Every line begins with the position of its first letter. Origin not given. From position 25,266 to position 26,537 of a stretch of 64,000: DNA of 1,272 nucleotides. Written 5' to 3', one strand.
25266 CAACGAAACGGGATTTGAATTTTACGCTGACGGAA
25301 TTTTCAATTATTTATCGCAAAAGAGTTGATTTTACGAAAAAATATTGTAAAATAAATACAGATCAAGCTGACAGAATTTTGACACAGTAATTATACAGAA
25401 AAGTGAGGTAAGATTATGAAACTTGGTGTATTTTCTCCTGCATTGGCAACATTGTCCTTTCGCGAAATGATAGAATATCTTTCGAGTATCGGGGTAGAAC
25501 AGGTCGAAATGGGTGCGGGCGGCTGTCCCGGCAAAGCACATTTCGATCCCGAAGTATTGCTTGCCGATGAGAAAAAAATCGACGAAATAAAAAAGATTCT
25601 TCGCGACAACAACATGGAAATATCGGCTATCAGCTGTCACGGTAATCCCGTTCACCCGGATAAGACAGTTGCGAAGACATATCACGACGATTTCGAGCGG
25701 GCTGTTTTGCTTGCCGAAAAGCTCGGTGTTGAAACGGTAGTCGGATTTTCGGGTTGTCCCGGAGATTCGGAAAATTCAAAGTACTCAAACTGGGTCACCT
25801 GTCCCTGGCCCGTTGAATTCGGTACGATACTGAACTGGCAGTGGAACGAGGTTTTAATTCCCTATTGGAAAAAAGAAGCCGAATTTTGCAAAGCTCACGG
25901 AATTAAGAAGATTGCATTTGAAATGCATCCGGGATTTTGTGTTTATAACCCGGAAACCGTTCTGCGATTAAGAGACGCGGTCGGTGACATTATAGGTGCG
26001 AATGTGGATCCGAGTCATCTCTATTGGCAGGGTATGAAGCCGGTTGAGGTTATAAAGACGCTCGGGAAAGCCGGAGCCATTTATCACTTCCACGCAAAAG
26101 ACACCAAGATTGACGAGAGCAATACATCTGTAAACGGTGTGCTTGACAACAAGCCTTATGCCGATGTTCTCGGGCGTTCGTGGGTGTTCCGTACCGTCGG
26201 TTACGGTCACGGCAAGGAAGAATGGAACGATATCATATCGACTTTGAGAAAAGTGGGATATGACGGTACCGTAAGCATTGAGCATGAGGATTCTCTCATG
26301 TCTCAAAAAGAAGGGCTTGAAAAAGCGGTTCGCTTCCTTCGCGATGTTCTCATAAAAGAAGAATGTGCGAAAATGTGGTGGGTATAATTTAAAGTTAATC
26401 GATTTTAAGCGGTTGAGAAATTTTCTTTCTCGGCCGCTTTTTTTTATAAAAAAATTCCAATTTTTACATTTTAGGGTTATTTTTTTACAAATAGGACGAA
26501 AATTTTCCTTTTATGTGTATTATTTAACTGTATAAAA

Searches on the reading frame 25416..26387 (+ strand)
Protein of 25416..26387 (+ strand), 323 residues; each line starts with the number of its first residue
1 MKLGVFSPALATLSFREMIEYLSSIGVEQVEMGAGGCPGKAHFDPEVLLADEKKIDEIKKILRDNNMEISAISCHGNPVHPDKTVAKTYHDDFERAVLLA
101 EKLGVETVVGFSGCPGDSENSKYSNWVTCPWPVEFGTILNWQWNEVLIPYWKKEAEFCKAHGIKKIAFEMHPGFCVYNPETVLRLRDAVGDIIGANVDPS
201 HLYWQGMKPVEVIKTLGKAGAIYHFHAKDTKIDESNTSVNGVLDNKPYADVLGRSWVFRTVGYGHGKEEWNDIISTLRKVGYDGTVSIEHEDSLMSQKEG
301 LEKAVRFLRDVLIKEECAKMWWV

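Call 5: search_protein_families(library=pfam, proteins=[window:25416-26387:+], max_evalue=0.01)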
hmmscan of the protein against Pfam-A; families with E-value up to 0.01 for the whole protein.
window:25416-26387:+ (323 aa): 1 family
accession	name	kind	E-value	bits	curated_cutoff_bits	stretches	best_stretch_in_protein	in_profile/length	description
PF01261.30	AP_endonuc_2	-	2.3e-34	119.7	31.1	1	20-310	2-248/249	Xylose isomerase-like TIM barrel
